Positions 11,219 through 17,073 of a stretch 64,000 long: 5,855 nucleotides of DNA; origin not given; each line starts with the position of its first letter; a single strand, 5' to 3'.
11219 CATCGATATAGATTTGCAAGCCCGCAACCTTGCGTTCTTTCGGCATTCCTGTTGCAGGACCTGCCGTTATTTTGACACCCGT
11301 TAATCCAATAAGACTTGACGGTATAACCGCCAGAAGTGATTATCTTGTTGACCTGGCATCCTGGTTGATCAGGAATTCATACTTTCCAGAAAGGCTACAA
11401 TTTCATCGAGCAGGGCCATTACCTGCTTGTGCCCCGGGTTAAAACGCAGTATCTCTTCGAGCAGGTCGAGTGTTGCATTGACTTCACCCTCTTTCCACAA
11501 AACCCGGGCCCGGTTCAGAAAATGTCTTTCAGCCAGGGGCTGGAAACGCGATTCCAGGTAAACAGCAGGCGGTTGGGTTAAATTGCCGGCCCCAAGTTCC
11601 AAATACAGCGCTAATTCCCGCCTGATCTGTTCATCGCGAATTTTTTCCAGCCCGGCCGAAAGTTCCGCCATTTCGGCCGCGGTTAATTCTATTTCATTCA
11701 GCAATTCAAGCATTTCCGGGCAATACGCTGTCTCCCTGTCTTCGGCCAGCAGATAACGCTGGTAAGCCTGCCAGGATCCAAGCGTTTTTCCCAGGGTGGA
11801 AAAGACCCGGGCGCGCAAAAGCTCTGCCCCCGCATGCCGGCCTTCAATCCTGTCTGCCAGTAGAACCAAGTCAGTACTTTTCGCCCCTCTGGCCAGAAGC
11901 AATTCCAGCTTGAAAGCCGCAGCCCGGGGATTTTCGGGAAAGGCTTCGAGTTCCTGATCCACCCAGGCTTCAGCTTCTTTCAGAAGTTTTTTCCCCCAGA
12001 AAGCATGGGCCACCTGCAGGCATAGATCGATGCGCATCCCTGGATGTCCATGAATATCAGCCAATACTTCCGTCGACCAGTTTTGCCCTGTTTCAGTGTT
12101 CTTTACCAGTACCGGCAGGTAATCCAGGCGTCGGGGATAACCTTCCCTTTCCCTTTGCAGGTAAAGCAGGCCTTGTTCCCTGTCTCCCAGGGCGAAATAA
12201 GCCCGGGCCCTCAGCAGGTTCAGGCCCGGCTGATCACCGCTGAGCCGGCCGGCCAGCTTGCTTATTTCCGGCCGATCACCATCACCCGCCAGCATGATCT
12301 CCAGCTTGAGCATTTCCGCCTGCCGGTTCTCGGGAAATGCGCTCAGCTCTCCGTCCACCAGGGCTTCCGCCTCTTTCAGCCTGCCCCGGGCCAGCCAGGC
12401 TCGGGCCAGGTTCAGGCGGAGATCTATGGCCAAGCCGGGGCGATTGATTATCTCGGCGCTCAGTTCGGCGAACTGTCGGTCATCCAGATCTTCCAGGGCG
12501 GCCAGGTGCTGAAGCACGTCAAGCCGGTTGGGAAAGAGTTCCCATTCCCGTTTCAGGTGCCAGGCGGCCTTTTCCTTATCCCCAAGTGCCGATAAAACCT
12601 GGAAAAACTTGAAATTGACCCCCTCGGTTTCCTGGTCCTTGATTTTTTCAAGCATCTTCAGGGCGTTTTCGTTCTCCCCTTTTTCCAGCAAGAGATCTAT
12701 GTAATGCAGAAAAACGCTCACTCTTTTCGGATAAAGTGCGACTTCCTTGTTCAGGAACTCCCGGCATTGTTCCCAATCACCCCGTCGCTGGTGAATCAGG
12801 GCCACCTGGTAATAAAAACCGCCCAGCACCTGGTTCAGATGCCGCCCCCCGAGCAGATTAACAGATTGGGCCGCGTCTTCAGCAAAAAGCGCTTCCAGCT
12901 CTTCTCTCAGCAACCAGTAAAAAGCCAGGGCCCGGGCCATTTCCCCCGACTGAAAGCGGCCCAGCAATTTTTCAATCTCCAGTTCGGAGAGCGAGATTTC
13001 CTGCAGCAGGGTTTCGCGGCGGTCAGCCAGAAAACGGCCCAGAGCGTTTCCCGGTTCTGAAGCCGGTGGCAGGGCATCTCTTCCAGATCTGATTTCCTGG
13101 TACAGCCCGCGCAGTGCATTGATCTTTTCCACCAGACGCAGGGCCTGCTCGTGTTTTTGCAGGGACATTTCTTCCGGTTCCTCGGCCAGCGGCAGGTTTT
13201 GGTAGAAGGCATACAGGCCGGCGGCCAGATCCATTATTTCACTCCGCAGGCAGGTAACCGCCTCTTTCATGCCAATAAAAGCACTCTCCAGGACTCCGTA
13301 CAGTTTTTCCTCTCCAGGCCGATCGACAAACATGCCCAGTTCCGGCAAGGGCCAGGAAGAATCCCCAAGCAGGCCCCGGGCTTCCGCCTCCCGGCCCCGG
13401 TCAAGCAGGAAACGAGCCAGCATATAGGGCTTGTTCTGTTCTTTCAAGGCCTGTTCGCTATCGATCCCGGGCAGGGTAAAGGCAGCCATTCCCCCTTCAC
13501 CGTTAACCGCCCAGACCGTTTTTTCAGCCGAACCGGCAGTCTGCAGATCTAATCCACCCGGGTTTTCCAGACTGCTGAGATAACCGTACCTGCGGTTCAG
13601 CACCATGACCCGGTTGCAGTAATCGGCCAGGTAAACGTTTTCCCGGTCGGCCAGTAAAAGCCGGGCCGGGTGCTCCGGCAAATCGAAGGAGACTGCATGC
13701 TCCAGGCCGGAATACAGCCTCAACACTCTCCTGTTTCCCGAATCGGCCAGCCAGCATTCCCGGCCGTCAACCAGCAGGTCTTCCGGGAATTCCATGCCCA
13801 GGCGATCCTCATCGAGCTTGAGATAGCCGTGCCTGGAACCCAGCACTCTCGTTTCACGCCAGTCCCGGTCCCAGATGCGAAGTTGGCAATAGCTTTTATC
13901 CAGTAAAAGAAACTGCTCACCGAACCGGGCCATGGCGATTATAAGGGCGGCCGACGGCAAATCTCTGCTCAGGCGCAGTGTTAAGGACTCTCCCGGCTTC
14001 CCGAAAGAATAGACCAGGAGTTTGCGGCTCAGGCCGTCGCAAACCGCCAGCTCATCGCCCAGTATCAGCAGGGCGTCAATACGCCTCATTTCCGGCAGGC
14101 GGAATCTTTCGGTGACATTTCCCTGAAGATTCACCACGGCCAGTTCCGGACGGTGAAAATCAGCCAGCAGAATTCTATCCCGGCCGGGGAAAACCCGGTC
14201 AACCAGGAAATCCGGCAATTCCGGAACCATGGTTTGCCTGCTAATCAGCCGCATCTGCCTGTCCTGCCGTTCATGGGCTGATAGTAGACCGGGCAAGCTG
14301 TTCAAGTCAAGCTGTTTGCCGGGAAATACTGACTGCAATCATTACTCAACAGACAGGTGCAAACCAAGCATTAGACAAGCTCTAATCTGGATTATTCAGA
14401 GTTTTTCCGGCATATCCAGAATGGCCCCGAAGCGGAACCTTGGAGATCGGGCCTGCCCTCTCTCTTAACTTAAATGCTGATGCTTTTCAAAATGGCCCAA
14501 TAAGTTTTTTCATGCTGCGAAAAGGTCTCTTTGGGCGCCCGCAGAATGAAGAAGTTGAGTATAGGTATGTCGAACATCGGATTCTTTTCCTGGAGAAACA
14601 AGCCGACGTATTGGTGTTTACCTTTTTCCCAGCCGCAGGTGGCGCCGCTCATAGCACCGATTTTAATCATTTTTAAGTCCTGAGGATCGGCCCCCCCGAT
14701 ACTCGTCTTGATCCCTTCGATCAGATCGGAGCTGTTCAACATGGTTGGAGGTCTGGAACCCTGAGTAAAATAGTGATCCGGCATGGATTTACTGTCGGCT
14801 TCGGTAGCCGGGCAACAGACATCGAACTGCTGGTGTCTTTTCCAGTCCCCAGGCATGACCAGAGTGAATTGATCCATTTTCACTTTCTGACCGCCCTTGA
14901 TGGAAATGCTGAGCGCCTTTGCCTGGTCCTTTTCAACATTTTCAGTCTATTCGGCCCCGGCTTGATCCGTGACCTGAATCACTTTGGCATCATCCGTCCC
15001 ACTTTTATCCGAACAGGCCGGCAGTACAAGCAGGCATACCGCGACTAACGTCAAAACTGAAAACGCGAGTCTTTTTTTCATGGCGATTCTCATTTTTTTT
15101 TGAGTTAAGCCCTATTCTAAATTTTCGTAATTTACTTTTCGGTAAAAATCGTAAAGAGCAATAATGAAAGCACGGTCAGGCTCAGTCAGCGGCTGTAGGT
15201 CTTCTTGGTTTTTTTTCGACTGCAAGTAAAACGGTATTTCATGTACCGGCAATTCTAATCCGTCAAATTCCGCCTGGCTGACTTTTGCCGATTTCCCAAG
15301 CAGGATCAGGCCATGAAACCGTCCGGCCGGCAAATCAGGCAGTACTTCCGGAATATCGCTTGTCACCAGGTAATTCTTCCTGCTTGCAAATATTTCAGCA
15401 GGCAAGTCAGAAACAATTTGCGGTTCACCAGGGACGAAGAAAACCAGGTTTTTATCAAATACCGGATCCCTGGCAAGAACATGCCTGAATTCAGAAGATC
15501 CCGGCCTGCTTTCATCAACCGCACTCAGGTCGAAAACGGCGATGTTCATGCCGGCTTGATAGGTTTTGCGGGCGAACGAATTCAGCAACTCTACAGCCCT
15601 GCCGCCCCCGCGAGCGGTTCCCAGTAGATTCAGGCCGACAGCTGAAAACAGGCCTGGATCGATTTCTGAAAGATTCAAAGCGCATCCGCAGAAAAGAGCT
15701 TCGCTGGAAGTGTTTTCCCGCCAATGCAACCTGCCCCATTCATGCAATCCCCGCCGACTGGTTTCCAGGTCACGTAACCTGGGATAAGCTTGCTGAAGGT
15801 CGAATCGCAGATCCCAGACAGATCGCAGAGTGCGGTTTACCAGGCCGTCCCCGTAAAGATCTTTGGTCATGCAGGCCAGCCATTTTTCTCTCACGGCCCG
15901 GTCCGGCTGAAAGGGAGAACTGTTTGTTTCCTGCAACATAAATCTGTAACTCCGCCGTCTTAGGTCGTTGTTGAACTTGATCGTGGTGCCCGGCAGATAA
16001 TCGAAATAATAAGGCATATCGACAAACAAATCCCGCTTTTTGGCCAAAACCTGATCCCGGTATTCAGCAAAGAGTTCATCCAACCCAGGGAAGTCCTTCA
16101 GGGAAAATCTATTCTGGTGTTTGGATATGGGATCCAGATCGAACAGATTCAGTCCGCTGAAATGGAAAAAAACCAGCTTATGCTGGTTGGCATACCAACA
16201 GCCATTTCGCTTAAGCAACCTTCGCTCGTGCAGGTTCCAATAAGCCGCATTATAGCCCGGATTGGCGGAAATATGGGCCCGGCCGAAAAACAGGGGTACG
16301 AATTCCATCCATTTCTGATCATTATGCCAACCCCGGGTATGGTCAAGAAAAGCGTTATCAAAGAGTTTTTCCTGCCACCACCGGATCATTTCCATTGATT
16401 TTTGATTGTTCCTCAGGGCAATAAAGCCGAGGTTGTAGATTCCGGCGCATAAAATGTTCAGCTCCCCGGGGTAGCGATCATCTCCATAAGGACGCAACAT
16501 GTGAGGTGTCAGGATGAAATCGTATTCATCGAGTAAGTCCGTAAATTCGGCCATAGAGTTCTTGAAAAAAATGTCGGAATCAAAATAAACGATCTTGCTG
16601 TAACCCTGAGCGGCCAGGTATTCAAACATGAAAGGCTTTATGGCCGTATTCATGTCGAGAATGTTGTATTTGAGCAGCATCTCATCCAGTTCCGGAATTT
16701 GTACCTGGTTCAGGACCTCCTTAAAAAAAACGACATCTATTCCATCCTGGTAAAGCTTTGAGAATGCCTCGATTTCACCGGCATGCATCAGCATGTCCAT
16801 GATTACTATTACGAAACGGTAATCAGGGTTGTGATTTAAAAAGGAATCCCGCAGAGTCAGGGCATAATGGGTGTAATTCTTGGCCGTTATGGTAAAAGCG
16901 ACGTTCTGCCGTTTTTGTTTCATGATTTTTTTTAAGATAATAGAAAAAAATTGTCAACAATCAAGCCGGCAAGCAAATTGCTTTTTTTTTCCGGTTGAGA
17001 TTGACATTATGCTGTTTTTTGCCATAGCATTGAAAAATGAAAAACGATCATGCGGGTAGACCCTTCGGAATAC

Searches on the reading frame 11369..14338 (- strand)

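Call 22: search_protein_families(library=pfam, proteins=[window:11369-14338:-], max_evalue=0.0001)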
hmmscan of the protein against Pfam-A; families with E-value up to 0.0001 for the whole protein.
window:11369-14338:- (989 aa): 4 families
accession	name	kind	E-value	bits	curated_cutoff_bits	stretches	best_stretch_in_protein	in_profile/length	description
PF14559.12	TPR_19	-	1.4e-11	45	25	0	638-678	25-65/68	Tetratricopeptide repeat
PF13428.12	TPR_14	-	1.9e-10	40.8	23.5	0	509-548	4-43/44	Tetratricopeptide repeat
PF07721.20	TPR_4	-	3.7e-07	30.6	27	0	641-661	4-24/26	Tetratricopeptide repeat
PF16068.10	DUF4810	-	3.3e-05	24.8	34.7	0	504-537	43-76/85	Domain of unknown function (DUF4810)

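Call 28: search_protein_families(library=ncbifam, proteins=[window:11369-14338:-], max_evalue=0.01)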
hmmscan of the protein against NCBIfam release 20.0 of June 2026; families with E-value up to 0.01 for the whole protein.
window:11369-14338:- (989 aa): 7 families
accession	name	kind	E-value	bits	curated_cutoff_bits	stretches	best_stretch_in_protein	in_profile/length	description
NF008755.0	PRK11788.1-3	equivalog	5.9e-07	29.2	430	1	486-615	160-291/388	lipopolysaccharide assembly protein LapB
TIGR02917.1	PEP_TPR_lipo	equivalog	6.5e-07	27.6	312.2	0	513-592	506-587/899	XrtA/PEP-CTERM system TPR-repeat protein PrsT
NF040959.1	MamA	equivalog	1.8e-05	24.3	200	1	509-618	74-185/204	magnetosome protein MamA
NF008757.0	PRK11788.1-5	equivalog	2.6e-05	23.6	363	1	486-621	160-298/388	lipopolysaccharide assembly protein LapB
NF052415.1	T3SS_chap_SctY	equivalog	5e-05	23.8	70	0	521-597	21-102/106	type III secretion apparatus assembly chaperone SctY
NF047558.1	TPR_END_plus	domain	0.0002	21.3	32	0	509-541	2-34/56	TPR end-of-group domain-containing protein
NF008520.0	PRK11447.1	equivalog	0.00042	18.2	858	1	516-722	471-689/1157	cellulose synthase complex outer membrane protein BcsC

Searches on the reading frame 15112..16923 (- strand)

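Call 22: search_protein_families(library=pfam, proteins=[window:15112-16923:-], max_evalue=0.0001)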
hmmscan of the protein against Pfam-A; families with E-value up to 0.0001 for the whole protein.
window:15112-16923:- (603 aa): 1 family
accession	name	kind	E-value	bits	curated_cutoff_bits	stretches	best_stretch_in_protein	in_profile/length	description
PF01501.26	Glyco_transf_8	-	4.5e-07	30.1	24.3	1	13-130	6-121/253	Glycosyl transferase family 8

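Call 28: search_protein_families(library=ncbifam, proteins=[window:15112-16923:-], max_evalue=0.01)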
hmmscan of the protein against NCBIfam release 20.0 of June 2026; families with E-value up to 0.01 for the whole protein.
window:15112-16923:- (603 aa): 0 families
